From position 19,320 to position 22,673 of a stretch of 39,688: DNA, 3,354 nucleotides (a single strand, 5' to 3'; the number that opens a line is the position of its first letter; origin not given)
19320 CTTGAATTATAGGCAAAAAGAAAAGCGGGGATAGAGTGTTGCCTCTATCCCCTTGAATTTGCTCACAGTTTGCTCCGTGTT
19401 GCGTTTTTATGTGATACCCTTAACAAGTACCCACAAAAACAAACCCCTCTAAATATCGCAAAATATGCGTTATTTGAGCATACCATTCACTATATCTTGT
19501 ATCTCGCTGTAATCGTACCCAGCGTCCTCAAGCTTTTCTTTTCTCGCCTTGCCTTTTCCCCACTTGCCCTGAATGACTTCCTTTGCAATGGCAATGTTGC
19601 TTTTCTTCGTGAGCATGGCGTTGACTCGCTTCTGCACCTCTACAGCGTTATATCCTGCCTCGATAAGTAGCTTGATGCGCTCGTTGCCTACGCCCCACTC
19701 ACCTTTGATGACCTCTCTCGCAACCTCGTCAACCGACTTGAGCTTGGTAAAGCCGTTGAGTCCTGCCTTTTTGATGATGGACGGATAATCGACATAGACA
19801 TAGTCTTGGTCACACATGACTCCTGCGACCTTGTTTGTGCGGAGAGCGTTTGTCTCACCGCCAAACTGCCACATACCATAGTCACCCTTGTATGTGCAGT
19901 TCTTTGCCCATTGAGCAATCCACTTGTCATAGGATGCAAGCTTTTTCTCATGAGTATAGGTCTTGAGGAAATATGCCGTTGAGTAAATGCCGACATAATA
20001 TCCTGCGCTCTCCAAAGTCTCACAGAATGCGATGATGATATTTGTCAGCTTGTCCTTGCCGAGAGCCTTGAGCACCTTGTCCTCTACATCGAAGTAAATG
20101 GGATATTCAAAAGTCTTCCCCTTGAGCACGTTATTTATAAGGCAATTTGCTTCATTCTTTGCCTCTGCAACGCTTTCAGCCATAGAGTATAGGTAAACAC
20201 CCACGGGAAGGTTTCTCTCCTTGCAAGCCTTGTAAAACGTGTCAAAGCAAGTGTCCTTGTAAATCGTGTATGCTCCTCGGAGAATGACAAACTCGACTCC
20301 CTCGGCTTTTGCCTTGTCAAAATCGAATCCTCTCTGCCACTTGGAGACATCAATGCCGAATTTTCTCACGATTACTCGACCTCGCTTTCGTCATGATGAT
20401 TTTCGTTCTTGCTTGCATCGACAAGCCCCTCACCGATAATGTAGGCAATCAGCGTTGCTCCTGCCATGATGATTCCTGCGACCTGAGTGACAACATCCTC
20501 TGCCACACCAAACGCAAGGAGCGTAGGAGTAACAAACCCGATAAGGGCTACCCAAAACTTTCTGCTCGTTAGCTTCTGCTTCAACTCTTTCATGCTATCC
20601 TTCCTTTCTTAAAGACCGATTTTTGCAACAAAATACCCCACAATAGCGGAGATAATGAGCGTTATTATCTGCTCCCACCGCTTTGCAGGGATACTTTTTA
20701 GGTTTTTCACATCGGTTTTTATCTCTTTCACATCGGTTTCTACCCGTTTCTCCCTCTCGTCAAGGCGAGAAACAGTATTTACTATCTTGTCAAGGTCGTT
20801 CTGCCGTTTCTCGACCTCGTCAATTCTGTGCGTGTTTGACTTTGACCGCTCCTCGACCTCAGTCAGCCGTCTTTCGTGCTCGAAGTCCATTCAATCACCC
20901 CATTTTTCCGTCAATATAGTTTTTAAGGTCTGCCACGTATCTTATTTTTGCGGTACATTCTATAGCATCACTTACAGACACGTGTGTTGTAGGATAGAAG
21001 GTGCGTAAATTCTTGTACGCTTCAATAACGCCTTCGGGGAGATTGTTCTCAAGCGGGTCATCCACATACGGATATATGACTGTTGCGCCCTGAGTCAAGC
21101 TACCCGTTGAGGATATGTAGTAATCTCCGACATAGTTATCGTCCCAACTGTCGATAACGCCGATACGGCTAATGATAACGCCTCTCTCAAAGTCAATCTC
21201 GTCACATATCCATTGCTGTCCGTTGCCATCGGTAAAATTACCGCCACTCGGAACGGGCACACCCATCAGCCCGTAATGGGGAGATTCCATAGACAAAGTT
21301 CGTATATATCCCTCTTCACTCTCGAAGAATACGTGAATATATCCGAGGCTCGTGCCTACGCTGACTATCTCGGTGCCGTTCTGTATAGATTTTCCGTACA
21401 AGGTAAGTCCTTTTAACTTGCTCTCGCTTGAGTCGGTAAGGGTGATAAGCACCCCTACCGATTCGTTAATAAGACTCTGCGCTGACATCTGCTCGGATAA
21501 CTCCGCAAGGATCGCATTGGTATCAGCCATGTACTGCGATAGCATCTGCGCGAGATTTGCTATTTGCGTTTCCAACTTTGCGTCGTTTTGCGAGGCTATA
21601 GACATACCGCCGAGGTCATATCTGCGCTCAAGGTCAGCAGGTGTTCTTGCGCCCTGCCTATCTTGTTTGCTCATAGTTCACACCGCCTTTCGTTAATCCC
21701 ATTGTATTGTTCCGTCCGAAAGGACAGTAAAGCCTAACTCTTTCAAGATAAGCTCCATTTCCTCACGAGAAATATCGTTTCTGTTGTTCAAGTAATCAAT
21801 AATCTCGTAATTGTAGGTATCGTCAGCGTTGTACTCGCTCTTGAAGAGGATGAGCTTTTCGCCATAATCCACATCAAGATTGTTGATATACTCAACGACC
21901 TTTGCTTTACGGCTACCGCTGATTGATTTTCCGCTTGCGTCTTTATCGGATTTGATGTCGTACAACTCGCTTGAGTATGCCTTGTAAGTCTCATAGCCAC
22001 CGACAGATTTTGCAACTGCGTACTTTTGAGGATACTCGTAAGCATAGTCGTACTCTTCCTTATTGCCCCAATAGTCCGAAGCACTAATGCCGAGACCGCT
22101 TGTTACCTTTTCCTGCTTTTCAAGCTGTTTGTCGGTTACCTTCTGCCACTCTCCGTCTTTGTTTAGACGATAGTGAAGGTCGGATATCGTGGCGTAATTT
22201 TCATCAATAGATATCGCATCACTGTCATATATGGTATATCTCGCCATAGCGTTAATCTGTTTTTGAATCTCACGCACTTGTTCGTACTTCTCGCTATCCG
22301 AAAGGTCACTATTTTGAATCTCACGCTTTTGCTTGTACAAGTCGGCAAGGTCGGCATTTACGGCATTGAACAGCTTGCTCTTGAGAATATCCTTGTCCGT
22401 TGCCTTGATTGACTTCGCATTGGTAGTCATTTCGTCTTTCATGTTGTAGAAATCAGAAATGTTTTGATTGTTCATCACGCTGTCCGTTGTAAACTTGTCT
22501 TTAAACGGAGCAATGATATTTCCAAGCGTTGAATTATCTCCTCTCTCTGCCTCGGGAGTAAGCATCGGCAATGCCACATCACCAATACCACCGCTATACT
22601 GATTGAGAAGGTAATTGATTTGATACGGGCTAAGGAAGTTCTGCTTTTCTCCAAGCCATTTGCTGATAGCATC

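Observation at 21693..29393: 2566-aa polyvalent protein occupying 19% of the genome, in the position of ejection proteins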

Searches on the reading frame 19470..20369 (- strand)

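Call 6: search_protein_families(library=phrogs, proteins=[window:19470-20369:-], max_evalue=0.001)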
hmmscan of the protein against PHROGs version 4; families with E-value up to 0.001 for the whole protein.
window:19470-20369:- (299 aa): 8 families
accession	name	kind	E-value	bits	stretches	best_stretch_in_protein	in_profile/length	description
phrog_291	-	lysis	4.3e-43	148.8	1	1-247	111-337/509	endolysin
phrog_6745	-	lysis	5.2e-33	115.5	1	4-178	5-169/396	endolysin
phrog_7698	-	lysis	5.3e-30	106.3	2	255-299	271-315/316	endolysin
phrog_6219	-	lysis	3e-28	100.3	1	5-293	4-284/326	endolysin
phrog_16241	-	lysis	2.4e-20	74.2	1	208-298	141-238/290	endolysin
phrog_3861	-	lysis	4.7e-10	40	1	206-299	147-236/455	amidase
phrog_3084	-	lysis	2.4e-09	37.7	1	2-130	158-278/468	endolysin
phrog_38542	-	unknown function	0.00074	20.5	0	278-294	19-35/48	-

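Call 73: search_protein_families(library=pfam, proteins=[window:19470-20369:-], max_evalue=0.01)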
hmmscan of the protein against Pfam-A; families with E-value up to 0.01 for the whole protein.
window:19470-20369:- (299 aa): 3 families
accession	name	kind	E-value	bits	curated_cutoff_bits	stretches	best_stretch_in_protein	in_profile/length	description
PF08230.16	CW_7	-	6.1e-33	112.7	25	2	260-298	2-40/40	CW_7 repeat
PF01183.26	Glyco_hydro_25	-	3.1e-25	90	27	1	6-172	1-174/180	Glycosyl hydrolases family 25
PF08924.17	Rv2525c_GlyHyd-like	-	0.0044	17.6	27.2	1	89-190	86-197/198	Rv2525c-like, glycoside hydrolase-like domain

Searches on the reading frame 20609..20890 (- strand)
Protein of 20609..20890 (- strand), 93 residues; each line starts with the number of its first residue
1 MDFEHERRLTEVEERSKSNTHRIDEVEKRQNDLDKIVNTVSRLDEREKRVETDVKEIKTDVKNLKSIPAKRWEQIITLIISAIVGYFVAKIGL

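Call 55: search_protein_families(library=phrogs, proteins=[window:20609-20890:-], max_evalue=0.001)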
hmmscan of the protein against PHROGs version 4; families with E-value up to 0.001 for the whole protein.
window:20609-20890:- (93 aa): 4 families
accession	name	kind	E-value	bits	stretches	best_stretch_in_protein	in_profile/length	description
phrog_937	-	other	8.4e-13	49.7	1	4-92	8-111/115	hemolysin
phrog_1193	-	other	4.4e-09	37.2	1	25-88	7-67/76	hemolysin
phrog_2990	-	unknown function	2.7e-05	25.4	1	26-93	55-126/133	-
phrog_12015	-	unknown function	0.00044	20.9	0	7-41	119-153/165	-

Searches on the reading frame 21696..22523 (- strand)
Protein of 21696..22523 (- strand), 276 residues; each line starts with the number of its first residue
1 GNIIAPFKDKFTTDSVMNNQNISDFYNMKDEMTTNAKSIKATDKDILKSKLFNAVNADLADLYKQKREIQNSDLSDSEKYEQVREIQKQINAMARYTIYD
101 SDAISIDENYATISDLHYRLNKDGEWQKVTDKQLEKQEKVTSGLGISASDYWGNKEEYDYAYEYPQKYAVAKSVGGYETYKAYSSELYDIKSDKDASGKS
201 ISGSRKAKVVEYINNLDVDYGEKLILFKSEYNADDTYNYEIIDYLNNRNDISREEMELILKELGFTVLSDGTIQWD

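Call 11: search_protein_families(library=pfam, proteins=[window:21696-22523:-], max_evalue=5)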
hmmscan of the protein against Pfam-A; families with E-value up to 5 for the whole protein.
window:21696-22523:- (276 aa): 3 families
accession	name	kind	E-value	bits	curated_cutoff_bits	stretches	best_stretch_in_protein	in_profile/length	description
PF00817.25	IMS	-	0.005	17.2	23.2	1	77-149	66-139/148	impB/mucB/samB family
PF21763.2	DHH_CID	-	0.034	15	27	1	111-144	33-66/84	DHH-CID domain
PF06569.16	DUF1128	-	1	10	27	1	240-264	43-67/71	Protein of unknown function (DUF1128)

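Call 74: search_protein_families(library=phrogs, proteins=[window:21696-22523:-], max_evalue=1)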
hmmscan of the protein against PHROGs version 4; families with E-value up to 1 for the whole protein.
window:21696-22523:- (276 aa): 4 families
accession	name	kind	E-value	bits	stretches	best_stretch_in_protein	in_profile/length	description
phrog_1499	-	unknown function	0.054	13.7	1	24-139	152-257/427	-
phrog_34799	-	unknown function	0.46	11.7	0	77-130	39-93/122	-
phrog_35855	-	unknown function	0.57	11.5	0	215-258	10-53/66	-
phrog_1787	-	unknown function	0.74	11.4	1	13-90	35-113/116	-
